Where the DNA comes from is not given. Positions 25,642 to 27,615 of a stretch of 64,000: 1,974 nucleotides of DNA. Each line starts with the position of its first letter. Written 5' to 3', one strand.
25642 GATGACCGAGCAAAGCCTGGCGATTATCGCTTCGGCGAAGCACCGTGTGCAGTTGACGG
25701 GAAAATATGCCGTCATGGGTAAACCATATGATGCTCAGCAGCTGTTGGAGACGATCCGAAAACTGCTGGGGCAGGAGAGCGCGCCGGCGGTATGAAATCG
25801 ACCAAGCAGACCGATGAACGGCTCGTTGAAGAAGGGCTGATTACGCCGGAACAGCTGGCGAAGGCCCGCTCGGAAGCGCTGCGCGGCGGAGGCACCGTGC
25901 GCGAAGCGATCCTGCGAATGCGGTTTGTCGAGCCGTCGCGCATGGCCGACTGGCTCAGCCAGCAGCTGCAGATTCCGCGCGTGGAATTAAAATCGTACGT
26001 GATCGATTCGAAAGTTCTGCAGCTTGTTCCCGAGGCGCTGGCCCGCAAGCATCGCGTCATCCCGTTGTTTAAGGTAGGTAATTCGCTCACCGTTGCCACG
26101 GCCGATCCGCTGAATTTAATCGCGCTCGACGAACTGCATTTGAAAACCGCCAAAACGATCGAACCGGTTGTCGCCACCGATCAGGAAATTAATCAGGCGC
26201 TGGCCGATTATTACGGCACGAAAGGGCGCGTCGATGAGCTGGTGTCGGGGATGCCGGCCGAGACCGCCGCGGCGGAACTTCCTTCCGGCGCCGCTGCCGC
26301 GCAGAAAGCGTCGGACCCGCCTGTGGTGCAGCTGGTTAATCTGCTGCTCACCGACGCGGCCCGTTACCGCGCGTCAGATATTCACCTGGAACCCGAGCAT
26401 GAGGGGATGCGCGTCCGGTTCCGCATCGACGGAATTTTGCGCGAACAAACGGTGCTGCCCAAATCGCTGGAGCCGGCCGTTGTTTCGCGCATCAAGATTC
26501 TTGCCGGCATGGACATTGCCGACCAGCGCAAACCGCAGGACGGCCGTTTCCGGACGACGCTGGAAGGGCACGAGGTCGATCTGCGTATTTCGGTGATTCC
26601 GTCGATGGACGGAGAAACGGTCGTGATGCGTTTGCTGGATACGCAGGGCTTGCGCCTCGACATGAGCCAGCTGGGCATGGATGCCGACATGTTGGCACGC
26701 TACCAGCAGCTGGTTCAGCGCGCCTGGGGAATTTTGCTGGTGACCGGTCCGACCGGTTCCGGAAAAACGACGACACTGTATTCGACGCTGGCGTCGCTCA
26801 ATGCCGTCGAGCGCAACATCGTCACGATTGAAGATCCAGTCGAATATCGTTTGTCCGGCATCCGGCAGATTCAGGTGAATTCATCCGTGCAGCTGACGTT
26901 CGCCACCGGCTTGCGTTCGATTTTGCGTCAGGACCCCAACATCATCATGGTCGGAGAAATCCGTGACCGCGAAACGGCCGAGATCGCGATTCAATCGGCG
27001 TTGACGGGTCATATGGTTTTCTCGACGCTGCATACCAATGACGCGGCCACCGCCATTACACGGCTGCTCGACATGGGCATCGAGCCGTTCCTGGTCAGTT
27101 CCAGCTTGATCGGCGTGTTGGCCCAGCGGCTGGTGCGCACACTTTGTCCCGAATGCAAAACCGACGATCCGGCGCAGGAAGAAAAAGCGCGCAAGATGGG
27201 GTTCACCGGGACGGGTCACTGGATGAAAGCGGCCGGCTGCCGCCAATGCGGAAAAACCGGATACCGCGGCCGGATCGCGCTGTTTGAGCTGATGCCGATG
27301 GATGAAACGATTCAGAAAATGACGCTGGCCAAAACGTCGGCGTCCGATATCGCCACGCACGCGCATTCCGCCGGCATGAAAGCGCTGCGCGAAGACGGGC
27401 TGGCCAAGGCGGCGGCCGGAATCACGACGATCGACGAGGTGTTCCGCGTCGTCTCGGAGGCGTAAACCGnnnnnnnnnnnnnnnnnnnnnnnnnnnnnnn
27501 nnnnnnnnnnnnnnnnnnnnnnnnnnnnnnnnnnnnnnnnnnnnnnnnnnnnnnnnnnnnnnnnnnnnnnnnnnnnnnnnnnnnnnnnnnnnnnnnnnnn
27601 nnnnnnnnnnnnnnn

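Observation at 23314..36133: T4P/T2SS-hybrid pilus cluster with no secretin, three interleaved two-component modules and a terminal transglutaminase-like protease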

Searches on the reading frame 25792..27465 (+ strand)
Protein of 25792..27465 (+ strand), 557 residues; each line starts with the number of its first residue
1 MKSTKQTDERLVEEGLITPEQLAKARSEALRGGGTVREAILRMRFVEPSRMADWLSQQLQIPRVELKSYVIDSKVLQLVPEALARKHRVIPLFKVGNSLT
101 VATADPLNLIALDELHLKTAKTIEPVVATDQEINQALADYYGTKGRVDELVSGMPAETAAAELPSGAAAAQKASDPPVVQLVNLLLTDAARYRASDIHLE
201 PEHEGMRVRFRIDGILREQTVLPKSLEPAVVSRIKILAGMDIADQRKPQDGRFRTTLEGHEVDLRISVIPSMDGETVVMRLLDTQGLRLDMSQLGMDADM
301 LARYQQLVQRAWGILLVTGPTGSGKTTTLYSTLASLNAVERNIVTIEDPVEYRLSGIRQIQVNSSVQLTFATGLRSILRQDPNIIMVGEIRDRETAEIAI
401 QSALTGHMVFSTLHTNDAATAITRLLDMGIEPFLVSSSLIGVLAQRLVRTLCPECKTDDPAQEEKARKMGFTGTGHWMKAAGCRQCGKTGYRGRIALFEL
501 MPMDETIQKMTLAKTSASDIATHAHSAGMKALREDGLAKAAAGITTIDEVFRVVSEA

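Call 4: search_protein_families(library=pfam, max_evalue=0.01, proteins=[window:25792-27465:+])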
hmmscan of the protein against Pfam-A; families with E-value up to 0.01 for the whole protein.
window:25792-27465:+ (557 aa): 6 families
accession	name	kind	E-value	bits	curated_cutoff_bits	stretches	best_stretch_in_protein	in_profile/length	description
PF00437.27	T2SSE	-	4.7e-135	450.4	24.9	1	172-552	2-370/370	Type II/IV secretion system protein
PF05157.20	MshEN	-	7.2e-24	84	23.1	1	59-145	1-88/90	MshEN domain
PF13173.12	AAA_14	-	2.5e-05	24.7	27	0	314-402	4-83/129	AAA domain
PF13401.12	AAA_22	-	9.7e-05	23.1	27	1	313-357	6-50/130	AAA domain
PF25199.1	nSTAND_NTPase5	-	0.00015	22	34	1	296-361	24-91/145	Novel STAND NTPase 5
PF13191.12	AAA_16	-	0.00037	21.5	32.6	1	304-426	16-124/167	AAA ATPase domain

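Call 12: find_encoding_contigs(protein=window:25792-27465:+, flank=10000, max_places=6)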
Protein window:25792-27465:+ (557 aa): 1 contig read that carries it; 1 place shown.
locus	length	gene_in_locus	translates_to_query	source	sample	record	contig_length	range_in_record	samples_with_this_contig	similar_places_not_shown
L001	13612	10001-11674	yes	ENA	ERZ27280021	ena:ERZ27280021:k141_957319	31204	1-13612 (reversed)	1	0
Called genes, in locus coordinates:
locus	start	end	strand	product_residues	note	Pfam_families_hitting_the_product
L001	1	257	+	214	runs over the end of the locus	-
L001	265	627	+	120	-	-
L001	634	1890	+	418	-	PF00108:Thiolase_N, PF02803:Thiolase_C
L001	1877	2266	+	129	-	PF04892:VanZ-LLP1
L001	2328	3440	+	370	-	PF00155:Aminotran_1_2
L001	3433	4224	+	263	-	-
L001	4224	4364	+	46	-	-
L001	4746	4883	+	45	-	-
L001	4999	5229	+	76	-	-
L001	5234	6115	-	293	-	PF00487:FA_desaturase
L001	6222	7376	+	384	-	-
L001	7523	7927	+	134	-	PF00072:Response_reg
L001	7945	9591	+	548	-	PF01590:GAF, PF13185:GAF_2, PF13492:GAF_3 (faint), PF00512:HisKA, PF02518:HATPase_c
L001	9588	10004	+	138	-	PF00072:Response_reg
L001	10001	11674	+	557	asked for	PF05157:MshEN, PF00437:T2SSE, PF13173:AAA_14 (faint)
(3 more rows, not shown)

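Call 13: find_related_loci(query=window:25792-27465:+, collection=genome_contigs, flank=10000)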
Query window:25792-27465:+ (557 aa) in genome_contigs; peptide patterns used: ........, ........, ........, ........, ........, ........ (x = any residue, [..] = any of these).
54 stretches matched a pattern, but none encodes a relative of the query by tblastn (E <= 1e-3).

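Call 17: list_cluster_members(proteins=[P0004, P0002, P0003, P0005, window:25792-27465:+, window:16425-17681:+, window:18119-19231:+, window:50307-51278:+, window:33076-34653:+, window:40529-41926:-])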
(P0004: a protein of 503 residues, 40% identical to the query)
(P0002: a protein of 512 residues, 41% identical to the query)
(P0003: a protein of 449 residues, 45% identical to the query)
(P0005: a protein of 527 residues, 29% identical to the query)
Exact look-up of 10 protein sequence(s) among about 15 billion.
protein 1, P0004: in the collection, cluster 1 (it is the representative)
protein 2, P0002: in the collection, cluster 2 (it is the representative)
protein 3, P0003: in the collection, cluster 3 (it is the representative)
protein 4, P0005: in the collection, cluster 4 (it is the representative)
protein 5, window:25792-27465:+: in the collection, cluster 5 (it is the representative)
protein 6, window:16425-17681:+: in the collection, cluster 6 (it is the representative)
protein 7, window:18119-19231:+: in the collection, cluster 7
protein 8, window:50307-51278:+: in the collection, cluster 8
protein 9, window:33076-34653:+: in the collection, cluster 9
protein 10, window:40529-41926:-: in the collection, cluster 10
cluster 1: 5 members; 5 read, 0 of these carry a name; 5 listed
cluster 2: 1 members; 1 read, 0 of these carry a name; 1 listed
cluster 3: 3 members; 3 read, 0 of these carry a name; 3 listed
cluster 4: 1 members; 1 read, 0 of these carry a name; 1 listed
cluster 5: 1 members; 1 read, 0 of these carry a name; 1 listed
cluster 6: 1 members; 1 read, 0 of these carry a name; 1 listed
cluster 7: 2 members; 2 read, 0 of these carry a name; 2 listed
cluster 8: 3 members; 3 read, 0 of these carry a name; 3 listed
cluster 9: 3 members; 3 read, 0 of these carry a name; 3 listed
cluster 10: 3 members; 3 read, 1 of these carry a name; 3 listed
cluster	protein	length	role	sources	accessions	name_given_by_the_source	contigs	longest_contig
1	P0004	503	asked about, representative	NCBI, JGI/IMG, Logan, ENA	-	-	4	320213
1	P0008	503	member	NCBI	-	-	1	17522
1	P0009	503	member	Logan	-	-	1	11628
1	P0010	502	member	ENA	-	-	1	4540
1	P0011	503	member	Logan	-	-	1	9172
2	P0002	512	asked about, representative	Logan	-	-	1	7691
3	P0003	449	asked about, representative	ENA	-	-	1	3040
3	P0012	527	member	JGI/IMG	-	-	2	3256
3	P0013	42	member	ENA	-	-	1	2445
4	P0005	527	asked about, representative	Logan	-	-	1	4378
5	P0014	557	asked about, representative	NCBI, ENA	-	-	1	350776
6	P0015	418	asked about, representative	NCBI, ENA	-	-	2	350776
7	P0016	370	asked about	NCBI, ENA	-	-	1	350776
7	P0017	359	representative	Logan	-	-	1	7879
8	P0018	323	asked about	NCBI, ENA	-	-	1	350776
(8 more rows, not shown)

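Call 40: search_protein_families(library=ncbifam, max_evalue=0.001, proteins=[window:25792-27465:+])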
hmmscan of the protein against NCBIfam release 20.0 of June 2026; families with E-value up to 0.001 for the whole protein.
window:25792-27465:+ (557 aa): 21 families
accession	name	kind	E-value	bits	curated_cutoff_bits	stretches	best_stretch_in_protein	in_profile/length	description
TIGR02538.1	type_IV_pilB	equivalog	1.2e-181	605.2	675.65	1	9-555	4-563/564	type IV-A pilus assembly ATPase PilB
TIGR02533.1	type_II_gspE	equivalog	3.7e-181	603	630.25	1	79-553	4-485/486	type II secretion system ATPase GspE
NF053534.1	T4PilAsmATPsTfpB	equivalog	4.3e-154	514.1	850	1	47-554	64-582/584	type IV pilus assembly ATPase TfpB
NF007755.0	PRK10436.1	equivalog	1.5e-139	465.6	617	1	81-555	11-460/465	type II secretion system protein GspE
NF041000.1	ATPase_ComGA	equivalog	1.3e-79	266.9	300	1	185-449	3-266/267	competence type IV pilus ATPase ComGA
TIGR01420.1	pilT_fam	subfamily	1.2e-50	172.7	319.1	1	185-450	5-270/343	PilT/PilU family type 4a pilus ATPase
TIGR02525.1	plasmid_TraJ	equivalog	8.4e-28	97.4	368.3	1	277-428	120-272/372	plasmid transfer ATPase TraJ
TIGR02524.1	dot_icm_DotB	equivalog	3.9e-22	78.9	463.3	1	308-426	130-257/358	Dot/Icm type IV secretion system ATPase DotB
NF058587.1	archaellum_moto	equivalog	2.4e-18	66.2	550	1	292-430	255-398/527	archaellum flagellar ATPase motor FlaI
TIGR03819.1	heli_sec_ATPase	hypoth_equivalog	1.3e-14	54.2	373.15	1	233-429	102-301/340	TadA family conjugal transfer-associated ATPase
TIGR02782.1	TrbB_P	equivalog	7.2e-14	51.8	304.55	1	314-426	138-253/303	P-type conjugative transfer ATPase TrbB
NF010469.0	PRK13894.1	subfamily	2.2e-13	50.3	508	1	307-426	145-265/320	conjugal transfer ATPase TrbB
NF008411.1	PRK11234.1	equivalog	2.6e-13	49.3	1170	1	7-148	484-624/723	cyclic di-3',5'-guanylate-activated glycosyltransferase NfrB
TIGR02788.1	VirB11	equivalog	3.4e-13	49.3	249.95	1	315-428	147-265/308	P-type DNA transfer ATPase VirB11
NF053672.1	bindosome_BasE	exception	5.4e-13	48.5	1000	1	293-444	251-408/512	bindosome assembly system ATPase subunit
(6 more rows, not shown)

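Call 64: search_solved_structures(query=window:25792-27465:+, max_evalue=1e-20)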
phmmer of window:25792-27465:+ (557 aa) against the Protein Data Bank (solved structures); distinct sequences matched with E-value up to 1e-20: 21.
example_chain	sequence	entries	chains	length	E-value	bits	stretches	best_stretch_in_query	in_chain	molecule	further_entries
3jc8_Ba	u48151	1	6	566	4.9e-156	523.5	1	8-551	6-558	Type IV-A pilus assembly ATPase PilB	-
5zfr_A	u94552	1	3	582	5.3e-143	480.5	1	7-554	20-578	Type IV pilus biogenesis ATPase PilB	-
5tsg_B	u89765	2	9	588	2.4e-142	478.3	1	7-554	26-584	Type IV pilus biogenesis ATPase PilB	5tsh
6olj_C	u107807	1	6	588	5.5e-142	477.1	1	7-554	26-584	Type IV pilus biogenesis ATPase PilB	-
6f8l_G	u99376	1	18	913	1e-139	469.6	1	5-552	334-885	Type IV pilus assembly protein PilF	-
4kss_A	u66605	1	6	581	1.8e-123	416.1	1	159-556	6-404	Type II secretion system protein E, hemolysin-coregulated protein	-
4ksr_A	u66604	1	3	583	1.8e-123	416.1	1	159-556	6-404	Type II secretion system protein E, Hemolysin-coregulated protein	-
4pht_A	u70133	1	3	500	6.7e-123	414.1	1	104-556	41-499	General secretory pathway protein E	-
1p9r_A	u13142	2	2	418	9.4e-123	413.7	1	159-552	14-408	General secretion pathway protein E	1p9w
5oiu_A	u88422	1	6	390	3.3e-110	372.3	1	181-551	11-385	Type IV pilus assembly protein PilF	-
6ejf_A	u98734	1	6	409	3.4e-110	372.2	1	182-552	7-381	Type IV pilus assembly protein PilF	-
5it5_F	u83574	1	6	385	4.2e-110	372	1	182-551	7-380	ATP binding motif-containing protein PilF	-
5fl3_A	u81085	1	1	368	2.2e-36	128.8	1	186-448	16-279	PILI RETRACTION PROTEIN PILT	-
8dze_A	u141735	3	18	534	6.8e-32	113.9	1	264-543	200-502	BfpD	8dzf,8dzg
3jvu_A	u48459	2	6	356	1.6e-31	112.7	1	185-449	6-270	Twitching mobility protein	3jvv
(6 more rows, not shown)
